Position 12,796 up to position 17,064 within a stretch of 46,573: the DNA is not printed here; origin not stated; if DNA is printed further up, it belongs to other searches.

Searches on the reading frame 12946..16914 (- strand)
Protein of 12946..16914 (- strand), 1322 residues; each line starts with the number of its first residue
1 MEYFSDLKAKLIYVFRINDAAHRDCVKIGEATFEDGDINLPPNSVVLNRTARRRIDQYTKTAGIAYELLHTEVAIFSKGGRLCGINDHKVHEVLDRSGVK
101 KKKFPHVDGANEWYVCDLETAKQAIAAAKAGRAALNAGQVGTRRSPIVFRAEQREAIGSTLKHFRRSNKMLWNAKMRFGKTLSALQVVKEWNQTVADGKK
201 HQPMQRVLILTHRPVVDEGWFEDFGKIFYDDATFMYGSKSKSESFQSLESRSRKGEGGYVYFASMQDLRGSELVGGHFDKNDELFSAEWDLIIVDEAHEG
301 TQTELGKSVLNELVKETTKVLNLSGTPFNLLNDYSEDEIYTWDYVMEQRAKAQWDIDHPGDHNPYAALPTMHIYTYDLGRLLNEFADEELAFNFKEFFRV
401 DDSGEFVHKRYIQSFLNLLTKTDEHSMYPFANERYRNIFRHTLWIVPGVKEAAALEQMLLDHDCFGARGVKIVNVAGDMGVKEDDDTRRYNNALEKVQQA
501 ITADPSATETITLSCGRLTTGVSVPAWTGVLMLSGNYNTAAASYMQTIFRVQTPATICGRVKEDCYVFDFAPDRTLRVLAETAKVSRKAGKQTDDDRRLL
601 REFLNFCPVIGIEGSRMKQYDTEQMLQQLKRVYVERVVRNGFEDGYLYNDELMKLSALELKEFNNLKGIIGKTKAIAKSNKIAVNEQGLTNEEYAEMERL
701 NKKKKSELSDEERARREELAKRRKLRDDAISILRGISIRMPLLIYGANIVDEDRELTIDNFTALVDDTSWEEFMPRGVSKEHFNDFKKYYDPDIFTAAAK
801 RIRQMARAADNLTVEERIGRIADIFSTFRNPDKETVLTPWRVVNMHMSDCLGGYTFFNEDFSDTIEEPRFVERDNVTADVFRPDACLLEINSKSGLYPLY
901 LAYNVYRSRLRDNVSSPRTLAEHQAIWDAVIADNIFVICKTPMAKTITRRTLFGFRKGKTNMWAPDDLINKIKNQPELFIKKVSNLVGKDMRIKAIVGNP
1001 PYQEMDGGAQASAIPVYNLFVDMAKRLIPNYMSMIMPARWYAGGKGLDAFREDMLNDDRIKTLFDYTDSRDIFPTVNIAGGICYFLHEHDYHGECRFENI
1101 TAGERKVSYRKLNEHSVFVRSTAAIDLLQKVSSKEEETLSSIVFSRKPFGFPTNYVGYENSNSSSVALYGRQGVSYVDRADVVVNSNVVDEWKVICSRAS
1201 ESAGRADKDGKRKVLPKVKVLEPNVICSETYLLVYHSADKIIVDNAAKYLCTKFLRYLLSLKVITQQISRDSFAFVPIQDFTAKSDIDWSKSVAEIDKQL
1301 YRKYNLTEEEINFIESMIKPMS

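Call 17: search_protein_families(library=pfam, proteins=[window:12946-16914:-])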
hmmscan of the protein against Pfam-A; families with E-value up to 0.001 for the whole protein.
window:12946-16914:- (1322 aa): 2 families
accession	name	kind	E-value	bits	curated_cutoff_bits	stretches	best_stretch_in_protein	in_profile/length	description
PF07669.17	Eco57I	-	8.4e-27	94.8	25.3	1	934-1073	2-171/171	Eco57I restriction-modification methylase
PF04851.21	ResIII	-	6.4e-14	52.6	22.5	1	148-328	3-163/164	Type III restriction enzyme, res subunit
